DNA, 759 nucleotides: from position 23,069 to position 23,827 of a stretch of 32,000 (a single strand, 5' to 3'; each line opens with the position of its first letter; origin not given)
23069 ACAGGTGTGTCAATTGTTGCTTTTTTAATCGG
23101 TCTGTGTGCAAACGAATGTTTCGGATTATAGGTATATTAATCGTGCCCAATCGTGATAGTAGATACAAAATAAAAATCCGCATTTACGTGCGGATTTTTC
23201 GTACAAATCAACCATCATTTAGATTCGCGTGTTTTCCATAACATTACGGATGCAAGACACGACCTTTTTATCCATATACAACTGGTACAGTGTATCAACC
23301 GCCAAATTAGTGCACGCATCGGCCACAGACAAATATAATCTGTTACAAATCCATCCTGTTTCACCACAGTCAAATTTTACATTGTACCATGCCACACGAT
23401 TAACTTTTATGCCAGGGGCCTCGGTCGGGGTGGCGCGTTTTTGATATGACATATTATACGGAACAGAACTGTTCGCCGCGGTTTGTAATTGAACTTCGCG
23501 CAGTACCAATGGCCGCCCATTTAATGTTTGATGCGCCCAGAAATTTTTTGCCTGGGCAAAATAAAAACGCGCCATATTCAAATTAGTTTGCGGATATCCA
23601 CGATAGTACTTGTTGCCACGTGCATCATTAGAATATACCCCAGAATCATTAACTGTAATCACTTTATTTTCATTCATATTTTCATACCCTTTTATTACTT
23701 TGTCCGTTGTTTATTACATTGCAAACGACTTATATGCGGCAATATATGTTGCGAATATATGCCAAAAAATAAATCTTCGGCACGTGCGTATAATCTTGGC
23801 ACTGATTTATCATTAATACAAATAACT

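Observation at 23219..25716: Five-gene operon of orphan proteins wedged between the rrn terminator and a bidirectional terminator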

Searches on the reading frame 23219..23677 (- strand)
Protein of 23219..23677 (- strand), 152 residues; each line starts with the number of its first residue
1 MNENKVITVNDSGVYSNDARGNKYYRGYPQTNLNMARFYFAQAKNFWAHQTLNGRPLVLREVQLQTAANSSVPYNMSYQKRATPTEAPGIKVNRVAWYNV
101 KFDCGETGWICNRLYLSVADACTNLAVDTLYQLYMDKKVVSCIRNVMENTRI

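Call 4: search_protein_families(library=pfam, proteins=[window:23219-23677:-], max_evalue=1)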
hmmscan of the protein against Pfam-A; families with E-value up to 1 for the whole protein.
window:23219-23677:- (152 aa): 0 families

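Call 5: search_protein_families(library=padloc, proteins=[window:23219-23677:-], max_evalue=1)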
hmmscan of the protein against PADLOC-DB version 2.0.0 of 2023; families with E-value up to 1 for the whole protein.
window:23219-23677:- (152 aa): 0 families

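Call 6: search_protein_families(library=ncbifam, proteins=[window:23219-23677:-], max_evalue=1)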
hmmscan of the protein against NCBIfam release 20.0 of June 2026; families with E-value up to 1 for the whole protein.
window:23219-23677:- (152 aa): 0 families

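Call 7: search_protein_families(library=phrogs, proteins=[window:23219-23677:-], max_evalue=1)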
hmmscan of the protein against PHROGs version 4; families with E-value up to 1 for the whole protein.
window:23219-23677:- (152 aa): 0 families

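Call 15: search_solved_structures(query=window:23219-23677:-, max_evalue=10)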
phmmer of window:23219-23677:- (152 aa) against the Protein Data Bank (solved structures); distinct sequences matched with E-value up to 10: 0.

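Call 42: search_solved_structures(query=A3, max_evalue=10)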
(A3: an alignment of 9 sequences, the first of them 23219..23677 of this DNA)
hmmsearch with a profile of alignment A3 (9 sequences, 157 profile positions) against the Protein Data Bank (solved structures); distinct sequences matched with E-value up to 10: 2.
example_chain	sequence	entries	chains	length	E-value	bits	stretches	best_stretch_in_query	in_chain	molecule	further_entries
6l7i_F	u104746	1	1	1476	0.21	14.6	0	52-106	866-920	TcdB1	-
2ypa_A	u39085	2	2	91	1.1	12.2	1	40-68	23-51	T-CELL ACUTE LYMPHOCYTIC LEUKEMIA PROTEIN 1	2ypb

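Call 46: search_protein_families(library=pfam, proteins=[L018:8573-9481:+, L040:8771-10015:+, L019:185-679:+, L019:1855-2880:+, L022:7243-7797:+, L020:3658-4239:+, L025:2794-3102:+], max_evalue=0.1)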
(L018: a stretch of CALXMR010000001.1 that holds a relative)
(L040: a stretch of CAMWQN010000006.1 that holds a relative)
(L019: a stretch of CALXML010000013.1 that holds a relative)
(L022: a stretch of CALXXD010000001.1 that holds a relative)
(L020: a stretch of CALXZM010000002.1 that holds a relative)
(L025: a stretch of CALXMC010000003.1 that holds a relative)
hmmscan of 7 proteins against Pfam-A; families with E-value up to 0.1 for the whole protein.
L018:8573-9481:+ (302 aa): 0 families

L040:8771-10015:+ (414 aa): 1 family
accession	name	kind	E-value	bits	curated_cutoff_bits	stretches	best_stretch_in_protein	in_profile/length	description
PF06584.18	DIRP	-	0.04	14.4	27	0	36-82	6-47/108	DIRP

L019:185-679:+ (164 aa): 1 family
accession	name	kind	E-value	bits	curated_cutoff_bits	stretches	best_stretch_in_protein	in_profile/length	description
PF23469.1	KH_12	-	0.056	14.1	27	0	87-115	22-49/92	KH-domain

L019:1855-2880:+ (341 aa): 7 families
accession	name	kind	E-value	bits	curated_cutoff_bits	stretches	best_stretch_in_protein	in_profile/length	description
PF14213.11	DUF4325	-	7e-15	54.9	23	1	275-329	1-63/64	STAS-like domain of unknown function (DUF4325)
PF13581.12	HATPase_c_2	-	9.9e-05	22.8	27.4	1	93-192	22-112/127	Histidine kinase-like ATPase domain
PF20288.3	MC2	-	0.00017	21.9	26.9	1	31-87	60-120/145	ABC-three component (ABC-3C) system Middle Component 2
PF02518.31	HATPase_c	-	0.0005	20.9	26.4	1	107-150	10-54/111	Histidine kinase-, DNA gyrase B-, and HSP90-like ATPase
PF12802.13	MarR_2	-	0.0036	17.9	27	1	22-60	21-60/61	MarR family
PF03551.20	PadR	-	0.044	14.2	27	0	23-61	19-61/75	Transcriptional regulator PadR-like family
PF08279.18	HTH_11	-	0.073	13.4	25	0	25-49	19-43/55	HTH domain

L022:7243-7797:+ (184 aa): 33 families (the best 25 are shown)
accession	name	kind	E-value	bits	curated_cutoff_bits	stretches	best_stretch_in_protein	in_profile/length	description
PF13671.12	AAA_33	-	1.4e-08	35.6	27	1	5-126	1-134/143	AAA domain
PF13173.12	AAA_14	-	6.6e-06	26.6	27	1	4-49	3-50/129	AAA domain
PF06414.18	Zeta_toxin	-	6.7e-06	26.1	22.3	1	3-138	16-172/199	Zeta toxin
PF13238.12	AAA_18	-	8.4e-06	26.7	29.4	1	7-112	2-111/128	AAA domain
PF13479.12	AAA_24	-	2.4e-05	24.7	27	1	6-84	5-59/195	AAA domain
PF00004.35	AAA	-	0.00034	21.5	21.2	1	7-35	2-30/131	ATPase family associated with various cellular activities (AAA)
PF00005.33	ABC_tran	-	0.0011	20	25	1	5-28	13-36/137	ABC transporter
PF13207.12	AAA_17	-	0.002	18.9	27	1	10-34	2-26/136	AAA domain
PF13476.12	AAA_23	-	0.0032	18.6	27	1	4-20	20-36/201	AAA domain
PF20720.3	nSTAND3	-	0.0034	17.5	27.2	1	4-25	18-39/155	Novel STAND NTPase 3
PF01637.24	ATPase_2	-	0.0035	17.6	33.2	1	4-57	21-78/225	ATPase domain predominantly from Archaea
PF10443.15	RNA12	-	0.0044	16.3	27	1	6-48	20-64/429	RNA12 protein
PF13401.12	AAA_22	-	0.0048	17.6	27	1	4-29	6-31/130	AAA domain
PF02492.25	cobW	-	0.0049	16.9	20.7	1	6-30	3-31/180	CobW/HypB/UreG, nucleotide-binding domain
PF05729.18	NACHT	-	0.0085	16.4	26.7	1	6-25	3-22/167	NACHT domain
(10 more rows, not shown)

L020:3658-4239:+ (193 aa): 7 families
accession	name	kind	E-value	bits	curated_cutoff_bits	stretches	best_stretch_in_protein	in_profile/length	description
PF12146.15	Hydrolase_4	-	9.4e-08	32.1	27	1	61-119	65-118/239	Serine aminopeptidase, S33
PF00561.26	Abhydrolase_1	-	4.7e-07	30.2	25.8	1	57-117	54-116/245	alpha/beta hydrolase fold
PF06821.19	Ser_hydrolase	-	1.9e-05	25.1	22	1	67-146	50-130/172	Serine hydrolase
PF12048.14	DUF3530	-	0.00016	21.5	29.8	1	64-113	188-236/310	Protein of unknown function (DUF3530)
PF12697.13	Abhydrolase_6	-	0.0016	19.6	26.3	1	8-130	5-117/217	Alpha/beta hydrolase family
PF05990.18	DUF900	-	0.014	15.3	20.5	1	62-143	84-165/232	Alpha/beta hydrolase of unknown function (DUF900)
PF07859.19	Abhydrolase_3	-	0.07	13.3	25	1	69-128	67-132/210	alpha/beta hydrolase fold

L025:2794-3102:+ (102 aa): 0 families

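Call 53: search_protein_families(library=pfam, alignment_id=A3, max_evalue=5)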
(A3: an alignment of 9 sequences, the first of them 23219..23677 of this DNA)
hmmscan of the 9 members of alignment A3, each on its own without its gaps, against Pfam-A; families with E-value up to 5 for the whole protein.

A. member 1, window:23219-23677:- (152 aa): 0 families

B. families by the number of members that match (of 9 scanned): 4 families
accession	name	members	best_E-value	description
PF08239.17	SH3_3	3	0.048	Bacterial SH3 domain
PF10817.14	DUF2563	1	0.083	Protein of unknown function (DUF2563)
PF16607.10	CYLD_phos_site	1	0.16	Phosphorylation region of CYLD, unstructured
PF22479.2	Pam3_gp18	1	0.18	Cyanophage baseplate Pam3 plug gp18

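Call 61: find_related_loci(query=A3, collection=viral_contigs, flank=5000)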
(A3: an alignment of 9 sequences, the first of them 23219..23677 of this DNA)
Query A3 (152 aa) in viral_contigs; peptide patterns used: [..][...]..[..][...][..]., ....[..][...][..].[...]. (x = any residue, [..] = any of these).
87 stretches matched a pattern, but none encodes a relative of the query by tblastn (E <= 1e-3).

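Call 97: search_dna_similar(query=window:23219-23677:-, collection=plasmids, mode=protein, max_evalue=0.01, max_rows=10)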
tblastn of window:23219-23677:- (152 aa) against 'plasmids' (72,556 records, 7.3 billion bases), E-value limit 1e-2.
No match.

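Call 98: search_dna_similar(query=window:23219-23677:-, collection=phages, mode=protein, max_evalue=0.01, max_rows=10)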
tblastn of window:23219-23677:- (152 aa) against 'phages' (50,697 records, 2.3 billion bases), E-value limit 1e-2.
No match.

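Call 99: search_protein_families(library=padloc, proteins=[L018:8573-9481:+, L040:8771-10015:+, L019:185-679:+, L019:1855-2880:+, L022:7243-7797:+, L020:3658-4239:+, L025:2794-3102:+], max_evalue=0.01)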
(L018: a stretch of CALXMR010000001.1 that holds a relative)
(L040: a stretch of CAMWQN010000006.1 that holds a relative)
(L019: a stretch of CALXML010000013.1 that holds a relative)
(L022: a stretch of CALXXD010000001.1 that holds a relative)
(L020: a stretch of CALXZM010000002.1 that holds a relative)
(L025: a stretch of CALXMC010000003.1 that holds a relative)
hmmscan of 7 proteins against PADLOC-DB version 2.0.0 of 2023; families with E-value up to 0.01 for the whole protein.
L018:8573-9481:+ (302 aa): 0 families

L040:8771-10015:+ (414 aa): 0 families

L019:185-679:+ (164 aa): 0 families

L019:1855-2880:+ (341 aa): 7 families
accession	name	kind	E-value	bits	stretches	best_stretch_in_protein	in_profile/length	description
PDLC01863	CARF3--CARF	-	1.3e-05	23.1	1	10-56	120-167/182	-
PDLC03871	LmuC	-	0.00017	19.7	1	31-89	68-130/156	-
PDLC03875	LmuC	-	0.0049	14.8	0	31-82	63-114/149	-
PDLC01987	CARF_m5--CARF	-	0.0058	14.7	0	7-62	6-54/195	-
PDLC01866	CARF3--CARF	-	0.0069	14.4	0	9-66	143-198/207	-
PDLC01438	Csa3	-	0.0076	14.3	1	12-73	151-210/305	"CAS-I,CAS-II,CAS-III,CAS-IV,CAS-V,CAS-VI; associated_signaling"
PDLC02762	SspB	-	0.0092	13.3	0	17-117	25-125/293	SspB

L022:7243-7797:+ (184 aa): 14 families
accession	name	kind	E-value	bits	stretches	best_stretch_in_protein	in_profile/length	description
PDLC02911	VakA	-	9.3e-05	21.1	1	7-112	6-112/163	-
PDLC04140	mad8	-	0.00018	19.2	1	5-27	29-51/314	mads_8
PDLC04789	PDC-S01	-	0.00034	17.8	1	3-40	17-56/375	-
PDLC02914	ATPase-Toprim_I-B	-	0.0011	16.3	1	3-67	25-61/443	-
PDLC02981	AriAB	-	0.0015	15.3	1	3-20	23-40/694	-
PDLC04135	mad3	-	0.0019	15.8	1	5-23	24-42/374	mads_3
PDLC00289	PtuA1|PtuA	-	0.0022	15.1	1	3-34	28-59/404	AAA ATPase domain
PDLC04790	PDC-S01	-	0.0029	14.4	1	6-39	30-63/422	-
PDLC02335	AbiLi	-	0.0034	14.5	1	4-94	77-136/326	AbiLi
PDLC00303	PtuA1|PtuA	-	0.0035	14.5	1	4-55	13-64/386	AAA ATPase domain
PDLC03860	LmuB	-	0.0042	13.7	0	3-24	26-47/565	-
PDLC05079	PDC-S73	-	0.0087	12.9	0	4-24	192-212/752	-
PDLC02980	AriA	-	0.009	14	0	6-19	2-15/304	-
PDLC03878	NsnB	-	0.0099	13.7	1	2-31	20-49/345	-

L020:3658-4239:+ (193 aa): 0 families

L025:2794-3102:+ (102 aa): 0 families
